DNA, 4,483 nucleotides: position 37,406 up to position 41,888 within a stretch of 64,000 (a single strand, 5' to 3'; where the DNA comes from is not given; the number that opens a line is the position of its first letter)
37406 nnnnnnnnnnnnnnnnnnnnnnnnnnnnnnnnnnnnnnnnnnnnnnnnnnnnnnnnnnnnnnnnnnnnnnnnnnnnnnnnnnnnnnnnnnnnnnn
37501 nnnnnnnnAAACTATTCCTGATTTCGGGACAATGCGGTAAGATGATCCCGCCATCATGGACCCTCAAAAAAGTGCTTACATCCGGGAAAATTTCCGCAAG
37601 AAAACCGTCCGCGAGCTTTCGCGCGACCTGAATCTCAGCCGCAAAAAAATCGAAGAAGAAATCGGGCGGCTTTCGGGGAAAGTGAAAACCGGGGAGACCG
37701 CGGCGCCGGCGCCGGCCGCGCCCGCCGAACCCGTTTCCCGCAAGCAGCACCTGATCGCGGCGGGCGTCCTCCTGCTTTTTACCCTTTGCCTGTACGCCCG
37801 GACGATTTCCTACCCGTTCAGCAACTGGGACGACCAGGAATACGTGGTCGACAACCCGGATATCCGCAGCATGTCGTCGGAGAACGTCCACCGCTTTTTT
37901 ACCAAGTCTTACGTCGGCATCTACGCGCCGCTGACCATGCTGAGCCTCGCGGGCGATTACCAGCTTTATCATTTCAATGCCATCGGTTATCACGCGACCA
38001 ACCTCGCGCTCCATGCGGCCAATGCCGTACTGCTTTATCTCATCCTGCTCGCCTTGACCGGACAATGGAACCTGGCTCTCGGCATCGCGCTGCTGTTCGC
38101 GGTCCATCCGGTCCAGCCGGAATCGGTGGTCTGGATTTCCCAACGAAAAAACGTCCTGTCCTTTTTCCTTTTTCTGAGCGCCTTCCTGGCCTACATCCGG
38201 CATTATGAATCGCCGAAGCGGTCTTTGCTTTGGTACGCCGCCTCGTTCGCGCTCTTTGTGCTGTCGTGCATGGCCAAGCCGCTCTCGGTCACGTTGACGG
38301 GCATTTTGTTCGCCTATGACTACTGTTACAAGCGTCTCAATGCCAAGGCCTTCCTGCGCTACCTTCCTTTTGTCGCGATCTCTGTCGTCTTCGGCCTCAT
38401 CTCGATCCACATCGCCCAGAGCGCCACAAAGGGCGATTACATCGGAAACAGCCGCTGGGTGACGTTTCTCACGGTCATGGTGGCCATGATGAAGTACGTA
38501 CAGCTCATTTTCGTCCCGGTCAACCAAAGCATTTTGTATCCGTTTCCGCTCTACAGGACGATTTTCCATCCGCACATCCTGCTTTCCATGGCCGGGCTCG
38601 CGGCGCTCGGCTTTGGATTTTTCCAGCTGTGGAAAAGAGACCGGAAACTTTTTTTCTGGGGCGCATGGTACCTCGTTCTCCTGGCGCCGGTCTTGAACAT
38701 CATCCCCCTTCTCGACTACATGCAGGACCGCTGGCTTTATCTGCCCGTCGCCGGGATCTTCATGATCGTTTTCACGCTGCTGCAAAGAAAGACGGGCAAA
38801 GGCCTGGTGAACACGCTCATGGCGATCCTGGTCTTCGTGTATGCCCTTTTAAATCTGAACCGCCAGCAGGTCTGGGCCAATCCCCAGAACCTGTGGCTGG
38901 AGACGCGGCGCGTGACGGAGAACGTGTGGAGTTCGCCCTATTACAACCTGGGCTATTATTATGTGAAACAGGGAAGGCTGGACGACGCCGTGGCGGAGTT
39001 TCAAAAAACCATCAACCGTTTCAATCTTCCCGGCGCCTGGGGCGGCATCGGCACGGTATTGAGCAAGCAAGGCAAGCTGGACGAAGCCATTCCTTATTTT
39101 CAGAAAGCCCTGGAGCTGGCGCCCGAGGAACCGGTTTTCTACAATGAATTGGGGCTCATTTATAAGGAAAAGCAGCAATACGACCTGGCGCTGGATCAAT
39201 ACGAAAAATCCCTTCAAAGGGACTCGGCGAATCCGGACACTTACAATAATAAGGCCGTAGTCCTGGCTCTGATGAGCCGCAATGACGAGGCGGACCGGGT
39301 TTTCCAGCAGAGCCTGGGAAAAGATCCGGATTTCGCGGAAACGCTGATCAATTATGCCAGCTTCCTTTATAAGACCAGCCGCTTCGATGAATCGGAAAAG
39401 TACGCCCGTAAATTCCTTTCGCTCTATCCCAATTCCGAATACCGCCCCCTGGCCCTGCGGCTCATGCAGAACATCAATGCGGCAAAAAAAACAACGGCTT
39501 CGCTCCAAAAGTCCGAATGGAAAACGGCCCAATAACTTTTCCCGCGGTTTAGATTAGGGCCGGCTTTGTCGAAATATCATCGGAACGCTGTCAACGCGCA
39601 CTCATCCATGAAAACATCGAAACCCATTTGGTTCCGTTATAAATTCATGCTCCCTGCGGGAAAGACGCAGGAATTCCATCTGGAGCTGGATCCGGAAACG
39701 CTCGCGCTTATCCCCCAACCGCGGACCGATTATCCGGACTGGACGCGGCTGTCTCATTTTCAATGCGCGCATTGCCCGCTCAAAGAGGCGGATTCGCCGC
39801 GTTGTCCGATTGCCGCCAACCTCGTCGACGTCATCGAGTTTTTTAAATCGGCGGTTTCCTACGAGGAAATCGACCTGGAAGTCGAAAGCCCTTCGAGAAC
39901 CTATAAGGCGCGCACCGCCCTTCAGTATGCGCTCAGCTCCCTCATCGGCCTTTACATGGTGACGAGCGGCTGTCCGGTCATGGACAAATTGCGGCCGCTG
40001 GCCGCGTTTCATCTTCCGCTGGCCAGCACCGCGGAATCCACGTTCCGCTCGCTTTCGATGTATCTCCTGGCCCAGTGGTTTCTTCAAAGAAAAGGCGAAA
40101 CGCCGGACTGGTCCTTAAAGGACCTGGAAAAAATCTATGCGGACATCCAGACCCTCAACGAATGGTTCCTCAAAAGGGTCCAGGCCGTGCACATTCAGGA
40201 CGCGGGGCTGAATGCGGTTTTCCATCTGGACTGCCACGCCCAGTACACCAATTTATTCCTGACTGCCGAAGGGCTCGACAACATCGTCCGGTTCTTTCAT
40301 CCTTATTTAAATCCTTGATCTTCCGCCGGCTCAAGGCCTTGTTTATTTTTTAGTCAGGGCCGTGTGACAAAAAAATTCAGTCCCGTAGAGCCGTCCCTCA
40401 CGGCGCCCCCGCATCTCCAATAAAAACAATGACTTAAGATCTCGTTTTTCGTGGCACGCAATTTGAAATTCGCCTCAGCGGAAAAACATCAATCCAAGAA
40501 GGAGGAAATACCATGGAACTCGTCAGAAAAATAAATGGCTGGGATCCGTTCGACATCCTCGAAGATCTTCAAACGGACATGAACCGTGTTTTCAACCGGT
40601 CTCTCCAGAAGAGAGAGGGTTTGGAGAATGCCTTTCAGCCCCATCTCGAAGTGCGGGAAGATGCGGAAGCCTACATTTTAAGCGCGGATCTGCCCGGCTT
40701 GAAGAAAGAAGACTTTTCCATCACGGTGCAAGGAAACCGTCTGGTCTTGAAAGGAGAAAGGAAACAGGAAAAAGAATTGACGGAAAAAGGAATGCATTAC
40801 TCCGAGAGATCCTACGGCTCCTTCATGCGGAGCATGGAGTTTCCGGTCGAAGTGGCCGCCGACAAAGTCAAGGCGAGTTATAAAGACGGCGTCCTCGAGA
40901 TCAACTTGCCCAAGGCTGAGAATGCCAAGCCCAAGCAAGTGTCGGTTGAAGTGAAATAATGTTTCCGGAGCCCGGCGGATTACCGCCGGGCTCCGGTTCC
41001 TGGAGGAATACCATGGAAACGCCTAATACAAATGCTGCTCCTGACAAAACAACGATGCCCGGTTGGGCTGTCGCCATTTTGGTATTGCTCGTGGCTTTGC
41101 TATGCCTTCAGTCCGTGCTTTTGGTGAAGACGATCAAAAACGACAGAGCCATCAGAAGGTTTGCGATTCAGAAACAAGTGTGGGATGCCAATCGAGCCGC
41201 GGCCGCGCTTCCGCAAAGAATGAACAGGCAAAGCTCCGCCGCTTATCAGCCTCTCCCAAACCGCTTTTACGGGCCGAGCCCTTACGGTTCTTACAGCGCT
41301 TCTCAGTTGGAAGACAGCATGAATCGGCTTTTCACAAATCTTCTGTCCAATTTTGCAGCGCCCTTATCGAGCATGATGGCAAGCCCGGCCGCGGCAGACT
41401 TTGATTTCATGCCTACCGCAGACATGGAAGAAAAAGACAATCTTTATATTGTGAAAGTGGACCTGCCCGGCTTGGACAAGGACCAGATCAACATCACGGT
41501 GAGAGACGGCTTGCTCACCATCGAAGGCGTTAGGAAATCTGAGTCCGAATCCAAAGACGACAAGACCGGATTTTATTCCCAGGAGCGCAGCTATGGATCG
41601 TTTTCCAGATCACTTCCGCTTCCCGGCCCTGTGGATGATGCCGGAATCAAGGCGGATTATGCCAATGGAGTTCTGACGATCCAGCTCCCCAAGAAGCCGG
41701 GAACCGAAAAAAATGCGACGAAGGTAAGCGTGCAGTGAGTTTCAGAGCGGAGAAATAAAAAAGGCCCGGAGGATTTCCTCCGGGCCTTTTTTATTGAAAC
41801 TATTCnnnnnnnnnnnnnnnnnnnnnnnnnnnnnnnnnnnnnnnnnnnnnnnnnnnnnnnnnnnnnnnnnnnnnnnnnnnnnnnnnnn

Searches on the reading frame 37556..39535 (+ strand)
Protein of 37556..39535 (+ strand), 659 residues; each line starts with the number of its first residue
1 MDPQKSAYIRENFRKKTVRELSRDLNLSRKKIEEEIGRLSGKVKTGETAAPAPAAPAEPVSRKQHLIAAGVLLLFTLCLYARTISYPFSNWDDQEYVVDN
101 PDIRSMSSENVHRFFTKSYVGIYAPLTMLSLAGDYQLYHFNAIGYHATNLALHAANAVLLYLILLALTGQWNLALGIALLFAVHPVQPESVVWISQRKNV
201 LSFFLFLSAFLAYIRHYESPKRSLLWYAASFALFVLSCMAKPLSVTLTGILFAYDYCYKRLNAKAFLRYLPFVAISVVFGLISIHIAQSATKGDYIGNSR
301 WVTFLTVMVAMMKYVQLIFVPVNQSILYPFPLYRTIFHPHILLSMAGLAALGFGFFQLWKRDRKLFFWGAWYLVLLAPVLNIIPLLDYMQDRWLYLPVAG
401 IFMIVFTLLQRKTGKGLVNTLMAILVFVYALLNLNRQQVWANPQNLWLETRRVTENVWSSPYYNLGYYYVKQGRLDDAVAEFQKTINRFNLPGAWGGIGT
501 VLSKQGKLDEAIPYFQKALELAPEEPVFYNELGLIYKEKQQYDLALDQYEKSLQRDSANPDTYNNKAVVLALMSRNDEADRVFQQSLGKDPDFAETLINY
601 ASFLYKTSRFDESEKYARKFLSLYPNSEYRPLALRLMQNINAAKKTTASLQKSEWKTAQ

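Call 22: search_protein_families(library=pfam, proteins=[window:37556-39535:+], max_evalue=0.001)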
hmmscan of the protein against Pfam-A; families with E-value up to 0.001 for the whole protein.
window:37556-39535:+ (659 aa): 15 families
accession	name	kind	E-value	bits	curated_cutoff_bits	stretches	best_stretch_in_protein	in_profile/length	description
PF00515.34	TPR_1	-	1.3e-27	94.8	27.8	2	494-524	3-33/34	Tetratricopeptide repeat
PF07719.23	TPR_2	-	1.6e-27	93.7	27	2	494-524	3-33/34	Tetratricopeptide repeat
PF13181.12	TPR_8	-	2.8e-24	83.6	25.7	1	494-524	3-33/34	Tetratricopeptide repeat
PF13424.12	TPR_12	-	9.8e-22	77.4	30.1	3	494-554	5-73/77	Tetratricopeptide repeat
PF13431.12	TPR_17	-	5.5e-20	70.4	24.4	1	514-546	1-33/34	Tetratricopeptide repeat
PF13432.12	TPR_16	-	1.2e-19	70.8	32.7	2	463-526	1-65/65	Tetratricopeptide repeat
PF13374.12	TPR_10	-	2.8e-15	56.2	27.5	0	498-521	8-31/42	Tetratricopeptide repeat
PF13414.12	TPR_11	-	1e-13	51.2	26.8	2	502-539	4-41/42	TPR repeat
PF13428.12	TPR_14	-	8.3e-13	48.1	23.5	0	493-533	2-42/44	Tetratricopeptide repeat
PF14559.12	TPR_19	-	1.4e-12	48.2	25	2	504-545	3-44/68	Tetratricopeptide repeat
PF13176.12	TPR_7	-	4.3e-12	45.5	27.9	0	494-525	1-32/36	Tetratricopeptide repeat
PF13174.12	TPR_6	-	1.3e-07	32.2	26.3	0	462-489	3-30/33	Tetratricopeptide repeat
PF04733.20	Coatomer_E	-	6.5e-06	26.2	21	1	554-627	195-266/290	Coatomer epsilon subunit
PF23914.1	TPR_CcmH_CycH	-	3.3e-05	24.2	42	0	494-584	52-145/158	Cytochrome c-type biogenesis protein H TPR domain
PF24575.1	TPR_Slam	-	0.00063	20.6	35.2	0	499-548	54-103/104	Surface lipoprotein assembly modifier, N-terminal TPR repeats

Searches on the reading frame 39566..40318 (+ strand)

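Call 22: search_protein_families(library=pfam, proteins=[window:39566-40318:+], max_evalue=0.001)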
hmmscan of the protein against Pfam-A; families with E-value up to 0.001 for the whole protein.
window:39566-40318:+ (250 aa): 1 family
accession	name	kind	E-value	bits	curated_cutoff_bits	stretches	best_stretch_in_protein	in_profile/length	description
PF21842.1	DUF6901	-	6.8e-75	251.7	27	1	23-230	1-208/222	Domain of unknown function (DUF6901)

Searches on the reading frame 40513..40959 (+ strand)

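Call 22: search_protein_families(library=pfam, proteins=[window:40513-40959:+], max_evalue=0.001)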
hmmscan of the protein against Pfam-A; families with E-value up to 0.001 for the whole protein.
window:40513-40959:+ (148 aa): 2 families
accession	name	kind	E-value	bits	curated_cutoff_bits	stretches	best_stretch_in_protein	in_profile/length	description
PF00011.27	HSP20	-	1e-25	90.2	20.8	1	47-145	2-101/102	Hsp20/alpha crystallin family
PF17886.7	ArsA_HSP20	-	3.7e-07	30.1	22.5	1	53-131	3-62/63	HSP20-like domain found in ArsA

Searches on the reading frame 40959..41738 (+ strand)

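Call 22: search_protein_families(library=pfam, proteins=[window:40959-41738:+], max_evalue=0.001)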
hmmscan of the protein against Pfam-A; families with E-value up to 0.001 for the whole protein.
window:40959-41738:+ (259 aa): 2 families
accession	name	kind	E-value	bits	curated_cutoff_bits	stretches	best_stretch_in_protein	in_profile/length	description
PF00011.27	HSP20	-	5.8e-23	81.4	20.8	1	155-259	1-102/102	Hsp20/alpha crystallin family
PF17886.7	ArsA_HSP20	-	1.9e-06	27.8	22.5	1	161-242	2-62/63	HSP20-like domain found in ArsA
